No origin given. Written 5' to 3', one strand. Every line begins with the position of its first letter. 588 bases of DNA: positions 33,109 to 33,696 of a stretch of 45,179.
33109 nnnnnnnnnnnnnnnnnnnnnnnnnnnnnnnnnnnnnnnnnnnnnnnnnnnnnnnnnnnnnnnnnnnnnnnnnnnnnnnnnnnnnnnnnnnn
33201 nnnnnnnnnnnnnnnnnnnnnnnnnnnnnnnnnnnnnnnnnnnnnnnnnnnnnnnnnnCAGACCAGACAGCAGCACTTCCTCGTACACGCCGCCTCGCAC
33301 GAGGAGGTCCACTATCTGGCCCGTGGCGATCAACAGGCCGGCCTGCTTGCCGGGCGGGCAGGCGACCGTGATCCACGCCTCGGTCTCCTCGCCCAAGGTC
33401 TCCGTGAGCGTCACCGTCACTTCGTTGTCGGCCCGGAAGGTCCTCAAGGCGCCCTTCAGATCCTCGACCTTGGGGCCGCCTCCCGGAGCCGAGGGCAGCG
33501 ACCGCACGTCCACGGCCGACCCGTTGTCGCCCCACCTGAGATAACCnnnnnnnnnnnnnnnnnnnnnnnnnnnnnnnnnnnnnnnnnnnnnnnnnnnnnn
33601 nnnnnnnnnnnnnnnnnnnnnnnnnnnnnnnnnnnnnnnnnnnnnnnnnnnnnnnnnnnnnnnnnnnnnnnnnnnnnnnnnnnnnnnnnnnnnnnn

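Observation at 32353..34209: Adjacent FHA-domain and Cys-phosphatase genes share a private C-terminal domain of about 95 residues (candidate phospho reader/eraser module)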

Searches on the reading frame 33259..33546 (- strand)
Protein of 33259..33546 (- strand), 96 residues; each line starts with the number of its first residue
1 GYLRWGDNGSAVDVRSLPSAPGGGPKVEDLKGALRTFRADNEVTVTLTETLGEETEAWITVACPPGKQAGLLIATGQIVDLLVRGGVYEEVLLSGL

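Call 19: search_protein_representatives(alignment_id=A2)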
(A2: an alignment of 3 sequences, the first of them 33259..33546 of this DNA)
Query: 3 sequences, 96 profile positions. Proteins with E-value up to 0.001 (for the whole library): 35; up to 1e-10: 25; up to 1e-30: 1. The best 35 are listed.
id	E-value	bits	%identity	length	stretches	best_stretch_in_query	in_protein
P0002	8.1e-44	163.5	-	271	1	1-95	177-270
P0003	2.1e-30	120.5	-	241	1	1-94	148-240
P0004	7.2e-30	118.7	-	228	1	1-95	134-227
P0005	7.7e-30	118.7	-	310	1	1-94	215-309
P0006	4.0e-28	113.1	-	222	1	1-95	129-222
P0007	3.4e-27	110.2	-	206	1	1-92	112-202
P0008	3.5e-27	110.1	-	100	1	1-95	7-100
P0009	6.7e-27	109.2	-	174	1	1-92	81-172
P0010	1.2e-26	108.4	-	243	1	1-94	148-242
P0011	7.1e-24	99.5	-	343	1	1-94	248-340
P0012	2.2e-23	97.9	-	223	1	1-93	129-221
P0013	5.9e-23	96.6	-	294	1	1-93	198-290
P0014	6.0e-23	96.6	-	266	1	1-92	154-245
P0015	2.2e-22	94.7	-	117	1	1-94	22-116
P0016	5.5e-22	93.5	-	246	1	1-94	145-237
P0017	3.9e-18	81.1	-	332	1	1-92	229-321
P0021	2.8e-14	68.8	-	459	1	3-92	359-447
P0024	4.7e-12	61.6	-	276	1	1-90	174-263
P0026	1.0e-10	57.4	-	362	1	5-92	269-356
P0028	3.8e-08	49.1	-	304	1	9-92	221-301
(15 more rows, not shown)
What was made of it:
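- Checked: It defines a small family of about 30 clusters at 50% identity (call 19).
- The family is small, patchy and lineage-restricted (call 19).
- Tried and rejected: The exhaustive HMMER search was needed to find the family (call 19).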

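Call 24: search_solved_structures(query=A3, max_evalue=10)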
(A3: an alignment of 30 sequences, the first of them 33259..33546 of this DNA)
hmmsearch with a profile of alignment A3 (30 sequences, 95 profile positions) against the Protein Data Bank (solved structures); distinct sequences matched with E-value up to 10: 5.
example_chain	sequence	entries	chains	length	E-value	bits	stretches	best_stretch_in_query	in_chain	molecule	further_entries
9sgw_A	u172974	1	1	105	0.14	15.4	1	3-50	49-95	Rn2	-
2b1u_A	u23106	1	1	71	0.33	14.1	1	10-49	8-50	Calmodulin-like protein 5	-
7zqe_M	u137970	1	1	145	0.51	13.5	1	11-66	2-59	Plastocyanin, chloroplastic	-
7pkq_L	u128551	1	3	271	0.8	12.9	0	59-78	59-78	mS105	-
6nuk_A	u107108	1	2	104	1.3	12.2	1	6-64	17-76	Ferredog-Diesel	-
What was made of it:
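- On Known promiscuous small regulatory domains (ACT, PII, STAS, PilZ and similar): A PDB profile search had a best E of 0.14 (call 24).
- Tried and rejected: They disappeared with the 30-sequence profile (call 24), so I rejected them as chance.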

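Call 25: find_encoding_contigs(protein=P0005, flank=10000)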
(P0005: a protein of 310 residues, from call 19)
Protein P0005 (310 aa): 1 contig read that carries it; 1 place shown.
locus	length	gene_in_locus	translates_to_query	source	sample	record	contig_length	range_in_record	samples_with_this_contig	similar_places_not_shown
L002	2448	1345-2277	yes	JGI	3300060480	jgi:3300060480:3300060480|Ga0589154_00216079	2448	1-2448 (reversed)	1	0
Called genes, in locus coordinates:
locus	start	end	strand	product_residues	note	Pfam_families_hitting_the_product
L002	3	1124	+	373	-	?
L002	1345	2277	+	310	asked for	PF14566:PTPlike_phytase (weak), PF22784:PTP-SAK, PF22785:Tc-R-P, PF00782:DSPc, PF22741:PTP-NADK, PF00102:Y_phosphatase (weak)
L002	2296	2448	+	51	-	?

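Call 26: find_encoding_contigs(protein=P0002, flank=10000)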
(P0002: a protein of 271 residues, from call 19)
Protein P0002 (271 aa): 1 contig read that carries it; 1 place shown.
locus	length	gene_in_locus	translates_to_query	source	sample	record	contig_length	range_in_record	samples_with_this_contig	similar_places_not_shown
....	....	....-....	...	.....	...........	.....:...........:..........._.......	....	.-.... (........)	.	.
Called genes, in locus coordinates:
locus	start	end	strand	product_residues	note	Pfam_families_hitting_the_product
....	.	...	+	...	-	?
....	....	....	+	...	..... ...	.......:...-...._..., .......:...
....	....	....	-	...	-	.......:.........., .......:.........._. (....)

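Call 33: predict_structure(alignment_id=A3)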
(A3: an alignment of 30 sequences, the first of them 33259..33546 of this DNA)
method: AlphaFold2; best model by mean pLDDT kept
length: 96 residues; sequences in the alignment: 30
mean_pLDDT: 90.9   pTM: 0.83
mean pLDDT of the five models: 90.9, 90.3, 90.2, 89.8, 88.1
residues with pLDDT >= 90: 68; 70-90: 26; 50-70: 2; < 50: 0
segments of 3 or more residues with pLDDT < 50: none
pLDDT, mean of each block of 10 residues (from residue 1): 92 87 86 94 94 90 96 96 93 74
secondary structure, 60 per line:
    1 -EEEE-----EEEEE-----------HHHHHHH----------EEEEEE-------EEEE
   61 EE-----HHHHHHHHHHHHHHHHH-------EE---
elements in order: E2-5 E11-15 H27-33 E44-49 E57-62 H68-84
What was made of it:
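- A confident fold is predicted (call 33).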

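Call 35: find_related_loci(query=window:33259-33546:-, collection=genome_contigs, flank=10000)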
Query window:33259-33546:- (96 aa) in genome_contigs; peptide patterns used: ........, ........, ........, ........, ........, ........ (x = any residue, [..] = any of these).
242 stretches matched a pattern, but none encodes a relative of the query by tblastn (E <= 1e-3).
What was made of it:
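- Tried and rejected: A single-protein query found nothing in genome_contigs (call 35).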

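Call 37: fold_search(model_id=the predicted structure, library=pdb)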
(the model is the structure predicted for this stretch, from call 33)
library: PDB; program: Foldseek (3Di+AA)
matches with E <= 10: 1553; with E <= 0.001: 0
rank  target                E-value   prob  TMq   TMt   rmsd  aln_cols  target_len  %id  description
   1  5mc6_d                8.5e-03  0.33  0.21  0.18  11.4        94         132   17  Cryo-EM structure of a native ribosome-Ski2-Ski3-Ski8 complex from S. cerevisiae (released 2017-01-18)
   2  6skf_Aw               9.0e-03  0.33  0.22  0.22  11.3        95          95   19  Cryo-EM Structure of T. kodakarensis 70S ribosome (released 2020-07-29)
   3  5wyj_SZ               1.2e-02  0.28  0.20  0.20  11.6        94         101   17  Cryo-EM structure of the 90S small subunit pre-ribosome (Dhr1-depleted, Enp1-TAP, state 1) (released 2017-03-29)
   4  1yz7                  1.2e-02  0.96  0.45  0.28   4.9        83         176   22  Crystal structure of a C-terminal segment of the alpha subunit of aIF2 from Pyrococcus abyssi (released 2005-06-28)
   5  1j6w_B                1.6e-02  0.66  0.37  0.26   7.9       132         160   12  CRYSTAL STRUCTURE OF HAEMOPHILUS INFLUENZAE LUXS (released 2001-06-08)
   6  3ta0_B                1.7e-02  0.66  0.30  0.29   7.0        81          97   16  A. fulgidus GlnK3, MgATP complex (released 2011-10-26)
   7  7jvs_B                1.7e-02  0.57  0.33  0.31   7.1       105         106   10  Crystal Structure of an Essential Ribosomal Processing Protease Prp from S. aureus in complex with a Substrate Peptide (released 2021-09-01)
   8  3j80_Y                1.8e-02  0.25  0.21  0.17  11.3        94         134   17  CryoEM structure of 40S-eIF1-eIF1A preinitiation complex (released 2014-11-05)
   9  7zhg_V                2.1e-02  0.38  0.25  0.25  10.9        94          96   15  High-resolution cryo-EM structure of Pyrococcus abyssi 30S ribosomal subunit bound to mRNA and initiator tRNA anticodo (released 2022-06-29)
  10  9kzx_SY               2.1e-02  0.25  0.21  0.17  11.9        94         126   15  Cryo-EM structure of the HCV IRES-dependently initiated CMV-stalled 80S ribosome (rotated state) in complexed with eI (released 2025-12-03)
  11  1j6w_A                2.2e-02  0.54  0.36  0.25   7.9       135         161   11  CRYSTAL STRUCTURE OF HAEMOPHILUS INFLUENZAE LUXS (released 2001-06-08)
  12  9qf4_Av               2.2e-02  0.44  0.27  0.28  10.8        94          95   16  Structure of P. furiosus 70S ribosome grown at 95 degC (released 2025-11-05)
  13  1gnk_A                2.7e-02  0.75  0.33  0.32   5.4        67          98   18  GLNK, A SIGNAL PROTEIN FROM E. COLI (released 1999-07-23)
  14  2idl_B                2.7e-02  0.66  0.38  0.33   7.0       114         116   12  Crystal Structure of Conserved Protein of Unknown Function from Streptococcus pneumoniae (released 2006-10-17)
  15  1joe_A                2.7e-02  0.54  0.38  0.28   8.1       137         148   11  Crystal Structure of Autoinducer-2 Production Protein (LuxS) from Heamophilus influenzae (released 2001-08-08)
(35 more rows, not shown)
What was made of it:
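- The fold is a small alpha/beta sandwich whose weak Foldseek neighbours include ligand-binding PII/GlnK and ACT-like domains (call 37).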

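Call 47: search_protein_families(library=pfam, proteins=[P0003, P0010, P0021, P0013, P0026, P0028, P0015, P0011], max_evalue=0.1)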
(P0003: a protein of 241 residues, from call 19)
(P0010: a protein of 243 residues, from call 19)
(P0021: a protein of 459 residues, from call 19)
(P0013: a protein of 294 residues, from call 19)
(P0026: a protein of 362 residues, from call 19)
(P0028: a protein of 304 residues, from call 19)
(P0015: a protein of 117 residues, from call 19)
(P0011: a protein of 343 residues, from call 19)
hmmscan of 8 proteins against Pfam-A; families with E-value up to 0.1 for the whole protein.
P0003 (241 aa): 2 families
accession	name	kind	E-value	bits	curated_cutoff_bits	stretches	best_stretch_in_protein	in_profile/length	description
PF17200.10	sCache_2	-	0.018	15.4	25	1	100-182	6-89/155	Single Cache domain 2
PF25230.1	DUF7846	-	0.089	13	26.3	0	10-32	41-63/177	Domain of unknown function (DUF7846)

P0010 (243 aa): 0 families

P0021 (459 aa): 0 families

P0013 (294 aa): 2 families
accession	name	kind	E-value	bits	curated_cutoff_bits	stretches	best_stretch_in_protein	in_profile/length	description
PF00498.31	FHA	-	4.3e-19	69.2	20.7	1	34-97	3-67/67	FHA domain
PF16697.10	Yop-YscD_cpl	-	1.2e-15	57.9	33.2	1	21-106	8-93/94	Inner membrane component of T3SS, cytoplasmic domain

P0026 (362 aa): 2 families
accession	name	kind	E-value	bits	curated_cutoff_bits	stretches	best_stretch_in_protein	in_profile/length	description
PF00498.31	FHA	-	2.2e-19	70.1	20.7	1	29-93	2-67/67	FHA domain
PF16697.10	Yop-YscD_cpl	-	5.9e-16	59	33.2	1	17-100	8-91/94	Inner membrane component of T3SS, cytoplasmic domain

P0028 (304 aa): 3 families
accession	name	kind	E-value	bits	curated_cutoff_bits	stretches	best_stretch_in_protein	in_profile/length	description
PF00498.31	FHA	-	9.2e-18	64.9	20.7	1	38-102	2-67/67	FHA domain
PF16697.10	Yop-YscD_cpl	-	2.6e-14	53.7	33.2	1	23-109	5-91/94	Inner membrane component of T3SS, cytoplasmic domain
PF19315.5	MC_hydratase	-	0.051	13.1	26.5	1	71-131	90-151/353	Mesaconyl-CoA hydratase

P0015 (117 aa): 0 families

P0011 (343 aa): 1 family
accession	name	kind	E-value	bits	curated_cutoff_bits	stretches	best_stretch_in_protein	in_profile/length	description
PF02838.20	Glyco_hydro_20b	-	0.055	14.7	26.1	0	208-282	30-110/124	Glycosyl hydrolase family 20, domain 2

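Call 48: find_encoding_contigs(protein=P0013, flank=10000, max_places=3)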
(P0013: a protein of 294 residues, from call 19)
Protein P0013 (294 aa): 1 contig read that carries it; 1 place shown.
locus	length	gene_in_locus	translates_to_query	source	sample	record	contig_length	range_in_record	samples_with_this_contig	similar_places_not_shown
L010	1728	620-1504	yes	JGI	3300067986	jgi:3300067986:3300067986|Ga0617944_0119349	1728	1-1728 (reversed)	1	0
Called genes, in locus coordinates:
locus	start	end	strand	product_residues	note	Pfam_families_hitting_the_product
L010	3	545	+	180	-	?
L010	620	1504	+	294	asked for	PF16697:Yop-YscD_cpl, PF00498:FHA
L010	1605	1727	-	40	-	?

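Call 49: find_encoding_contigs(protein=P0017, flank=10000, max_places=3)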
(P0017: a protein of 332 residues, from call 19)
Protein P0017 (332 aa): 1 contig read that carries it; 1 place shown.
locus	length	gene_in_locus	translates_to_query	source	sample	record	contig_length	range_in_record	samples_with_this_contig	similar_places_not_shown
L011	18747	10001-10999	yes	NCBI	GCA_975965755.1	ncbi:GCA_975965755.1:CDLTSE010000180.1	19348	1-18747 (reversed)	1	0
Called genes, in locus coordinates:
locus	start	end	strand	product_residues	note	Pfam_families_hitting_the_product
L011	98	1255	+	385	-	-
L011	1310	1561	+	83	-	PF05593:RHS_repeat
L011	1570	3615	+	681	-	PF07944:Beta-AFase-like_GH127_cat, PF20736:Glyco_hydro127M, PF20737:Glyco_hydro127C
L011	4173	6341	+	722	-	-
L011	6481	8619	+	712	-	PF00144:Beta-lactamase, PF13810:DUF4185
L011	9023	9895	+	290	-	PF22784:PTP-SAK, PF22785:Tc-R-P, PF00782:DSPc, PF22741:PTP-NADK, PF00102:Y_phosphatase (weak)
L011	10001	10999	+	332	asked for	PF16697:Yop-YscD_cpl, PF00498:FHA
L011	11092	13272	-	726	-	-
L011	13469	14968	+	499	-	PF00884:Sulfatase, PF01663:Phosphodiest, PF16347:SGSH_C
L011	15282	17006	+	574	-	PF00884:Sulfatase, PF01663:Phosphodiest (faint), PF16347:SGSH_C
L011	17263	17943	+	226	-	-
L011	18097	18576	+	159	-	PF03073:TspO_MBR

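Call 50: find_encoding_contigs(protein=P0026, flank=10000, max_places=3)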
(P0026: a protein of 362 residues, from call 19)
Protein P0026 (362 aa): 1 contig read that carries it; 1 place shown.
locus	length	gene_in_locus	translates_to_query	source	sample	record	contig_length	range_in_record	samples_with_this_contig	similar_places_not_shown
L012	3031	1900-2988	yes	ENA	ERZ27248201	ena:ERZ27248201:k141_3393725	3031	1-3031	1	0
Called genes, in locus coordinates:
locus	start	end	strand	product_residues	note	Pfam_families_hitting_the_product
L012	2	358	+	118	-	?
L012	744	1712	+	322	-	PF22784:PTP-SAK, PF22785:Tc-R-P, PF00782:DSPc, PF22741:PTP-NADK, PF00102:Y_phosphatase (weak)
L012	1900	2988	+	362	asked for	PF16697:Yop-YscD_cpl, PF00498:FHA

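Call 52: find_encoding_contigs(protein=P0004, flank=10000, max_places=3)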
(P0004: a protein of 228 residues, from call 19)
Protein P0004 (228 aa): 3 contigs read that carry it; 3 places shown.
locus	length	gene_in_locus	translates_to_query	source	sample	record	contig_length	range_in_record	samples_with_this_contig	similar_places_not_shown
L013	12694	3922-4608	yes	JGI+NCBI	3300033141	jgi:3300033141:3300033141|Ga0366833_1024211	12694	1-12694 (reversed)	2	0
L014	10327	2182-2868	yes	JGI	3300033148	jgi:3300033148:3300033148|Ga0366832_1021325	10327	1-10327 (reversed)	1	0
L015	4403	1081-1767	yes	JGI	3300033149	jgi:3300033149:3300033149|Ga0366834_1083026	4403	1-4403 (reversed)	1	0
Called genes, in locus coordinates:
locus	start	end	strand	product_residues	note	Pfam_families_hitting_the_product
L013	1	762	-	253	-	PF01261:AP_endonuc_2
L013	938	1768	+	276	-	-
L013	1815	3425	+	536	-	PF16656:Pur_ac_phosph_N, PF00149:Metallophos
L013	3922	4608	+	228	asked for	-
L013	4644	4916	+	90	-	-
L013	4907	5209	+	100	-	-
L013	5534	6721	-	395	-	PF01208:URO-D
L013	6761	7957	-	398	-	PF01408:GFO_IDH_MocA, PF03447:NAD_binding_3 (weak), PF21252:Glyco_hydro_109_C (weak)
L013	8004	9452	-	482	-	PF16126:DUF4838, PF02837:Glyco_hydro_2_N (weak), PF22666:Glyco_hydro_2_N2 (weak)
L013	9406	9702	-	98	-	PF16126:DUF4838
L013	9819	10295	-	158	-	PF03648:Glyco_hydro_67N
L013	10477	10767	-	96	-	PF07963:N_methyl (weak)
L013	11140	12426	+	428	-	PF08240:ADH_N, PF00107:ADH_zinc_N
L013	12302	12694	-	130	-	?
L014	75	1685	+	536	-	PF16656:Pur_ac_phosph_N, PF00149:Metallophos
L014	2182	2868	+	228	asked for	-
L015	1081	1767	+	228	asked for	-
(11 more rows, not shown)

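Call 53: find_encoding_contigs(protein=P0009, flank=10000, max_places=3)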
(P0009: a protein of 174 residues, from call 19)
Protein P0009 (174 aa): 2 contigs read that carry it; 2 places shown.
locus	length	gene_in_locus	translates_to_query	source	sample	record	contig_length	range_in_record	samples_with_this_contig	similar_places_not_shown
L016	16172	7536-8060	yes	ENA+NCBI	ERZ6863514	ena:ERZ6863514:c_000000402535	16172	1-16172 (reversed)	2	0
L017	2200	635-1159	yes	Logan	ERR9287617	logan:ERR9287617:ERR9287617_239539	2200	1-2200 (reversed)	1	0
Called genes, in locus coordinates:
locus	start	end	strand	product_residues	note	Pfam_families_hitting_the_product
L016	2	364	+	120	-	?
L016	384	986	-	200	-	PF03358:FMN_red, PF02525:Flavodoxin_2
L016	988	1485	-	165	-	PF02915:Rubrerythrin (weak), PF13668:Ferritin_2 (faint)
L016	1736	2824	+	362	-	PF01208:URO-D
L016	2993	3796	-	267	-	-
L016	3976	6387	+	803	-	PF18072:FGAR-AT_linker, PF00586:AIRS, PF02769:AIRS_C, PF00586:AIRS, PF02769:AIRS_C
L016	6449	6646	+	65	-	PF01361:Tautomerase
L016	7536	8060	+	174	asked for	-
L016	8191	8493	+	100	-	-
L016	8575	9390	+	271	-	PF16697:Yop-YscD_cpl, PF00498:FHA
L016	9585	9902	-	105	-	PF04074:DUF386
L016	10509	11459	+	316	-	PF00701:DHDPS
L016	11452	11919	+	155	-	-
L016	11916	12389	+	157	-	-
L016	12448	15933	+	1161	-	-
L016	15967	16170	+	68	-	?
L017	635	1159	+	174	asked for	-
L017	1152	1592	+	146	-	-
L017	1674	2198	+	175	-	?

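Call 56: search_protein_families(library=ncbifam, proteins=[P0003, P0010, P0015], max_evalue=0.01)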
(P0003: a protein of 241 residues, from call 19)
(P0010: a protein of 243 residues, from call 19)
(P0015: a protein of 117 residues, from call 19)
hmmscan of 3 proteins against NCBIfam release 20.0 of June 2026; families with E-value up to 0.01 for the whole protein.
P0003 (241 aa): 0 families

P0010 (243 aa): 0 families

P0015 (117 aa): 0 families

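Call 57: search_protein_families(library=padloc, proteins=[P0003, P0010, P0015], max_evalue=0.01)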
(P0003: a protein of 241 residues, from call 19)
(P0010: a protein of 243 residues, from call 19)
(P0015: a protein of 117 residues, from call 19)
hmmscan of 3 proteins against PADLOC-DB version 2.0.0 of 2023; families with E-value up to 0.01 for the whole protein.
P0003 (241 aa): 0 families

P0010 (243 aa): 0 families

P0015 (117 aa): 1 family
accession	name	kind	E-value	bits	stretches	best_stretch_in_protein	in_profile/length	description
PDLC04399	PDC-M07B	-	0.0044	15.2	1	7-96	32-122/131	-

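Call 74: find_encoding_contigs(protein=P0028, flank=10000, max_places=3)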
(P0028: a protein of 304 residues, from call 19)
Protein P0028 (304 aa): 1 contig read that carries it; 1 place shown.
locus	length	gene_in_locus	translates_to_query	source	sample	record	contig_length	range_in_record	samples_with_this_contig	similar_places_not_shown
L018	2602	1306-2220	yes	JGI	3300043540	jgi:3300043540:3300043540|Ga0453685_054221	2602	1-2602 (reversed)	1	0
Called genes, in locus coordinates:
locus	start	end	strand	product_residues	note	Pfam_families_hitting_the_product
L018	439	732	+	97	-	-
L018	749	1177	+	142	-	-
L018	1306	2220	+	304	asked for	PF16697:Yop-YscD_cpl, PF00498:FHA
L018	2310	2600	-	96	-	?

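Call 75: find_encoding_contigs(protein=P0024, flank=10000, max_places=3)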
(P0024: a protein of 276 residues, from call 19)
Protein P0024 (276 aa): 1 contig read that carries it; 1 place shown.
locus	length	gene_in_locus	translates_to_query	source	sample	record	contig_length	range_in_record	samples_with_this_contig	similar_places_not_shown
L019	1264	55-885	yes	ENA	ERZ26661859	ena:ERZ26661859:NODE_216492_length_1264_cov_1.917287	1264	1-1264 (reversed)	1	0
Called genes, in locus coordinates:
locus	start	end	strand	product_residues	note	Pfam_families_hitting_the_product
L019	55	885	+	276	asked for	PF16697:Yop-YscD_cpl, PF00498:FHA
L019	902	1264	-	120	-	?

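Call 85: search_protein_families(library=pfam, alignment_id=A3, max_evalue=10)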
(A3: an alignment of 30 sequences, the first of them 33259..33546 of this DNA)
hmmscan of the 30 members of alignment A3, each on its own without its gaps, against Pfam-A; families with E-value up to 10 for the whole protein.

A. member 1, window:33259-33546:- (96 aa): 0 families

B. families by the number of members that match (of 30 scanned): 14 families
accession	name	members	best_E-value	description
PF25516.1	PTPase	2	0.026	Phosphotyrosine protein phosphatase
PF21338.2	Top1B_N_bact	2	0.042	Bacterial DNA topoisomerase IB, N-terminal domain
PF17782.7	DprA_WH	1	0.0035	DprA winged helix domain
PF18042.7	ORF_12_N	1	0.0053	ORF 12 gene product N-terminal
PF19657.4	DUF6160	1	0.025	Family of unknown function (DUF6160)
PF00482.28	T2SSF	1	0.035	Type II secretion system (T2SS), protein F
PF03710.21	GlnE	1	0.04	Glutamate-ammonia ligase adenylyltransferase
PF03308.22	MeaB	1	0.074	Methylmalonyl Co-A mutase-associated GTPase MeaB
PF21810.3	DUF6880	1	0.085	Family of unknown function (DUF6880)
PF21624.2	vRNAP_plug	1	0.086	Virion DNA-directed RNA polymerase, plug insertion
PF13840.12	ACT_7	1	0.11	ACT domain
PF24875.1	DUF7736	1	0.11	Domain of unknown function (DUF7736)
PF11653.13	VirionAssem_T7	1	0.14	Bacteriophage T7 virion assembly protein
PF03401.19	TctC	1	0.19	Tripartite tricarboxylate transporter family receptor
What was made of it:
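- On Known promiscuous small regulatory domains (ACT, PII, STAS, PilZ and similar): Pfam scan of all 30 members found no recurrent family; ACT_7 appeared in 1 member at E 0.11 (call 85).
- Closest known: ββαββαβ alpha/beta plait folds: eIF1/SUI1, aIF2alpha C-terminal domain, Prp/YsxB, PII. Different: No sequence signal links them (calls 24, 85).
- Tried and rejected: Pfam, NCBIfam and PADLOC found nothing for the C-domain, the Cys-rich domain or the small protein (calls 47, 56, 57, 85).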

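Call 86: fold_search(model_id=the predicted structure, library=viral)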
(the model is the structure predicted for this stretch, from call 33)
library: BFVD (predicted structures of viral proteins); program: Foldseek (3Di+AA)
matches with E <= 10: 1553; with E <= 0.001: 0
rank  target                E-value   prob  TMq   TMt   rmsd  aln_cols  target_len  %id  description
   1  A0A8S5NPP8            1.3e-02  0.85  0.40  0.37   6.4       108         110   14  Cysteine protease [Myoviridae sp. ctagO6]
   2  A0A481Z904            1.4e-02  0.95  0.35  0.12   4.8        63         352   10  Uncharacterized protein [Pithovirus LCPAC304]
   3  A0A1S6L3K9            1.6e-02  0.91  0.42  0.31   5.0        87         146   14  Uncharacterized protein [Erwinia phage vB_EamM_Yoloswag]
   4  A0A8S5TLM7            1.7e-02  0.69  0.37  0.33   7.2       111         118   12  Cysteine protease [Podoviridae sp. ctS6V7]
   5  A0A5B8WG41            2.9e-02  0.69  0.39  0.38   7.2       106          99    9  Uncharacterized protein [Arthrobacter phage Zartrosa]
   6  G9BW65                3.1e-02  0.94  0.49  0.36   5.2        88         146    7  (no name in the UniProt tables at hand)
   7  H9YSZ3                3.5e-02  0.89  0.41  0.42   4.5        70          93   14  (no name in the UniProt tables at hand)
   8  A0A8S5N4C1            3.5e-02  0.66  0.38  0.34   6.1       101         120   12  YsxB-like protein [Siphoviridae sp. ct5Px37]
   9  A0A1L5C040            3.8e-02  0.41  0.33  0.27   8.0        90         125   17  Uncharacterized protein [Aquamicrobium phage P14]
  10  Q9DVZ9                4.0e-02  0.66  0.39  0.39   4.6        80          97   10  ORF33 protein [Plutella xylostella granulovirus]
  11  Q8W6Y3                4.3e-02  0.63  0.38  0.36   6.7        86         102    9  Uncharacterized protein [Synechococcus phage P60]
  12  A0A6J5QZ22            4.3e-02  0.44  0.31  0.14  14.6        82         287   13  DNA primase [uncultured Caudovirales phage]
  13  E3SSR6                4.6e-02  0.92  0.47  0.46   5.2        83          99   10  Uncharacterized protein [Prochlorococcus phage P-HM2]
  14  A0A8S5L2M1            4.6e-02  0.92  0.47  0.43   4.2        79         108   18  Uncharacterized protein [ssRNA phage Gerhypos.3_15]
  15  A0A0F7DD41            4.6e-02  0.54  0.33  0.31   6.3        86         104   12  Uncharacterized protein [Delftia phage IME-DE1]
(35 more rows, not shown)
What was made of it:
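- Closest known: ββαββαβ alpha/beta plait folds: eIF1/SUI1, aIF2alpha C-terminal domain, Prp/YsxB, PII. Same: They are also the top, though non-significant, Foldseek neighbours: 1yz7 with prob 0.96 and TMq 0.45, then Prp, PII and SUI1 (calls 37, 86).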
